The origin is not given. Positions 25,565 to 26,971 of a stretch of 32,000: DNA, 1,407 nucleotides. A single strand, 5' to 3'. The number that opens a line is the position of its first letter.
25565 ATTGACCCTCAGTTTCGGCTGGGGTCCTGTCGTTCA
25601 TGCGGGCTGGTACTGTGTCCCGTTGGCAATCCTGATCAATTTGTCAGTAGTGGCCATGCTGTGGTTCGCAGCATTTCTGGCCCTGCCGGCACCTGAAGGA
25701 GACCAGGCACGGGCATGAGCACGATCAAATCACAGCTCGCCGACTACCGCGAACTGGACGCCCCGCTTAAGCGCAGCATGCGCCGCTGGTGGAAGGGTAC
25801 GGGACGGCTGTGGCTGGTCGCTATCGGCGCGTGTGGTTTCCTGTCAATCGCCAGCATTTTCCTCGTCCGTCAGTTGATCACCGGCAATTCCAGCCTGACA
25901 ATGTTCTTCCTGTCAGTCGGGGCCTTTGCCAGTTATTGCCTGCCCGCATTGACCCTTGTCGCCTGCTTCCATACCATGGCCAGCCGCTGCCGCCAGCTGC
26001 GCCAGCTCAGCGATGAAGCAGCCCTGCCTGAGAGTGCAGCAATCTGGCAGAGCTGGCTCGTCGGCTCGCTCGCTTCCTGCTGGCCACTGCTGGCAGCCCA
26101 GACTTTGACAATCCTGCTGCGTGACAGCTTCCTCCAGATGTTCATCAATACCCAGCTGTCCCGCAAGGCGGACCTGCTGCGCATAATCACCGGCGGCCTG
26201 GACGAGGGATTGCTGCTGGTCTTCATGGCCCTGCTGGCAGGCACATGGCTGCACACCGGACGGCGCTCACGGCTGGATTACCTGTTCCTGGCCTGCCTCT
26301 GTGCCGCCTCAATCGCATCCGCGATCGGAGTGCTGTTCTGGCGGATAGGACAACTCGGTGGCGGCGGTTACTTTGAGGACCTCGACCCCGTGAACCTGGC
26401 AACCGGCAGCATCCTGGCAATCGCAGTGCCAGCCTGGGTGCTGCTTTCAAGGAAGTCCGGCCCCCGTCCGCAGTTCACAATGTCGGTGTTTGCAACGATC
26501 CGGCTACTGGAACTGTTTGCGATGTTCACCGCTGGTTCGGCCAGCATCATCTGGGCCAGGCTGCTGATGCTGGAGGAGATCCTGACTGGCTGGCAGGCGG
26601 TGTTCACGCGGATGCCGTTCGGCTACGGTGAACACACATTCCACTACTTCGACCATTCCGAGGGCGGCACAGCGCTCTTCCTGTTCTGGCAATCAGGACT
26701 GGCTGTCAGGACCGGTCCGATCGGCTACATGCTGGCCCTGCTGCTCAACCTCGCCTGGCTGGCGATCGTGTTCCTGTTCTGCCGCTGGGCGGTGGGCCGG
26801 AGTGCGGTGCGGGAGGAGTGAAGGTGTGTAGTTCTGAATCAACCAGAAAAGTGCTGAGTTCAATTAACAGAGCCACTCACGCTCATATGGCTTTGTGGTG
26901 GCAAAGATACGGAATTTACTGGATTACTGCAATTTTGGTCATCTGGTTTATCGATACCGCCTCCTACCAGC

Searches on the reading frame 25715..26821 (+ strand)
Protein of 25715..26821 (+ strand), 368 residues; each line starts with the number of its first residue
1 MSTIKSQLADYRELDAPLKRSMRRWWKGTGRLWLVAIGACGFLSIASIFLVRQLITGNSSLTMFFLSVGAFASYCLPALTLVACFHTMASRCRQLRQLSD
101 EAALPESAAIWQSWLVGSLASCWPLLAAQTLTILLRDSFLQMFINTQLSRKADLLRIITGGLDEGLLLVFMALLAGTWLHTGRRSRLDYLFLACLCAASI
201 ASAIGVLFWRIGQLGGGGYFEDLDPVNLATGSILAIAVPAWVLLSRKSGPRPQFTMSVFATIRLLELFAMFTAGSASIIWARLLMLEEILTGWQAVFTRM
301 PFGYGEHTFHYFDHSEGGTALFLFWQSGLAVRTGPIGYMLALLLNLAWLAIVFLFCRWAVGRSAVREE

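Call 6: search_protein_families(library=pfam, proteins=[window:25715-26821:+], max_evalue=0.1)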
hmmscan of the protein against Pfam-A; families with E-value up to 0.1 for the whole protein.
window:25715-26821:+ (368 aa): 0 families

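Call 7: search_protein_families(library=padloc, proteins=[window:25715-26821:+], max_evalue=0.1)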
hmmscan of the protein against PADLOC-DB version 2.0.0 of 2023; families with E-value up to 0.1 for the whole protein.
window:25715-26821:+ (368 aa): 0 families

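Call 45: find_related_loci(query=A4, collection=metagenome_contigs, flank=10000)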
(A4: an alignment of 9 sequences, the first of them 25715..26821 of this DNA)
Query A4 (368 aa) in metagenome_contigs; peptide patterns used: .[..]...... (x = any residue, [..] = any of these).
40 stretches matched a pattern, but none encodes a relative of the query by tblastn (E <= 1e-3).

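Call 79: predict_structure(alignment_id=A4)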
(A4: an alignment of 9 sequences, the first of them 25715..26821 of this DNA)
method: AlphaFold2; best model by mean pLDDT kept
length: 368 residues; sequences in the alignment: 9
mean_pLDDT: 74.5   pTM: 0.77
mean pLDDT of the five models: 74.5, 67.6, 64.7, 62.1, 60.8
residues with pLDDT >= 90: 30; 70-90: 226; 50-70: 75; < 50: 37
segments of 3 or more residues with pLDDT < 50: 1-10, 147-149, 209-221, 274-279
pLDDT, mean of each block of 10 residues (from residue 1): 42 61 75 84 75 57 62 80 91 85 79 87 88 80 53 67 86 91 80 84 60 37 68 82 73 82 76 50 69 79 84 79 81 85 91 89 63
secondary structure, 60 per line:
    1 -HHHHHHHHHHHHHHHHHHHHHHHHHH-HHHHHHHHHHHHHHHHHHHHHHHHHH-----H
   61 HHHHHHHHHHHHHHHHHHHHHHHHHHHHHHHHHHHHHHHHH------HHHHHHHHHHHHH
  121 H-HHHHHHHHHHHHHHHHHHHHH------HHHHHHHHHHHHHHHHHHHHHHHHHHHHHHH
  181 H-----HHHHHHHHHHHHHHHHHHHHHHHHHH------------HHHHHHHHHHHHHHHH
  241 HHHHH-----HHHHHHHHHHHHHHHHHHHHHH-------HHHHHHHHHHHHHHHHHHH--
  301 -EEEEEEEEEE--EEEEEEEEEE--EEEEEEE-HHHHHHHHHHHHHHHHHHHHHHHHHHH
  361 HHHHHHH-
elements in order: H2-27 H29-54 H60-101 H108-121 H123-143 H150-181 H187-212 H225-245 H251-272 H280-298 E302-311 E314-323 E326-332 H334-367

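Call 81: search_protein_families(library=ncbifam, proteins=[window:25715-26821:+], max_evalue=0.01)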
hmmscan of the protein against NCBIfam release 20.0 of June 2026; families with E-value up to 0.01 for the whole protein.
window:25715-26821:+ (368 aa): 0 families

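Call 82: fold_search(model_id=the predicted structure, library=pdb)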
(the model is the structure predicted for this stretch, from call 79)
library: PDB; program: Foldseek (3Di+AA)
matches with E <= 10: 385; with E <= 0.001: 0
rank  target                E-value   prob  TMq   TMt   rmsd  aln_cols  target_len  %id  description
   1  6iv4_B                1.5e-01  0.21  0.14  0.18  28.0       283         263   17  Crystal structure of a bacterial Bestrophin homolog from Klebsiella pneumoniae with a mutation W252F (released 2019-11-13)
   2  6ivm_E                1.7e-01  0.16  0.12  0.16  27.8       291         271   15  Crystal structure of a membrane protein P143A (released 2019-11-06)
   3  5x87_C                1.8e-01  0.14  0.11  0.15  28.3       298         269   15  Crystal structure of a bacterial Bestrophin homolog from Klebsiella pneumoniae with a mutation L177T (released 2017-11-01)
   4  4wd7_E                2.0e-01  0.15  0.12  0.15  27.8       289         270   15  Crystal structure of a bacterial Bestrophin homolog from Klebsiella pneumoniae by Zn-SAD phasing (released 2014-10-01)
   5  6ivq_E                2.2e-01  0.15  0.12  0.15  27.5       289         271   15  Crystal structure of a membrane protein S19A (released 2019-11-06)
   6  6ivl_E                2.2e-01  0.14  0.12  0.15  27.8       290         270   16  Crystal structure of a membrane protein L259A (released 2019-11-06)
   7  6jlf_C                3.1e-01  0.15  0.13  0.18  27.9       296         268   13  Crystal structure of a bacterial Bestrophin homolog from Klebsiella pneumoniae D179A mutation - HR (released 2019-11-13)
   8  6ivk_E                3.1e-01  0.13  0.12  0.15  27.5       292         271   15  Crystal structure of a membrane protein G175A (released 2019-11-06)
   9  7o0y_E                3.3e-01  0.60  0.25  0.34  13.5       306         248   14  ABC transporter NosDFY, nucleotide-free in GDN (released 2022-04-13)
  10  6ivn_C                3.4e-01  0.11  0.12  0.15  28.6       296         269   15  Crystal structure of a membrane protein G264A (released 2019-11-06)
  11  7o0z_D                3.6e-01  0.77  0.33  0.43  14.3       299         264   12  ABC transporter NosFY, nucleotide-free in GDN (released 2022-11-02)
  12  6ivm_C                3.6e-01  0.11  0.12  0.16  28.3       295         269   17  Crystal structure of a membrane protein P143A (released 2019-11-06)
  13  6ivo_D                3.6e-01  0.11  0.12  0.15  28.9       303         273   16  Crystal structure of a membrane protein P208A (released 2019-11-06)
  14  9fka_B                4.1e-01  0.09  0.14  0.15  22.5       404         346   11  Cryo-EM structure of the reduced cytochrome bd oxidase from M. tuberculosis (released 2025-02-12)
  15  4wd7_C                4.2e-01  0.10  0.12  0.16  27.9       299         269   16  Crystal structure of a bacterial Bestrophin homolog from Klebsiella pneumoniae by Zn-SAD phasing (released 2014-10-01)
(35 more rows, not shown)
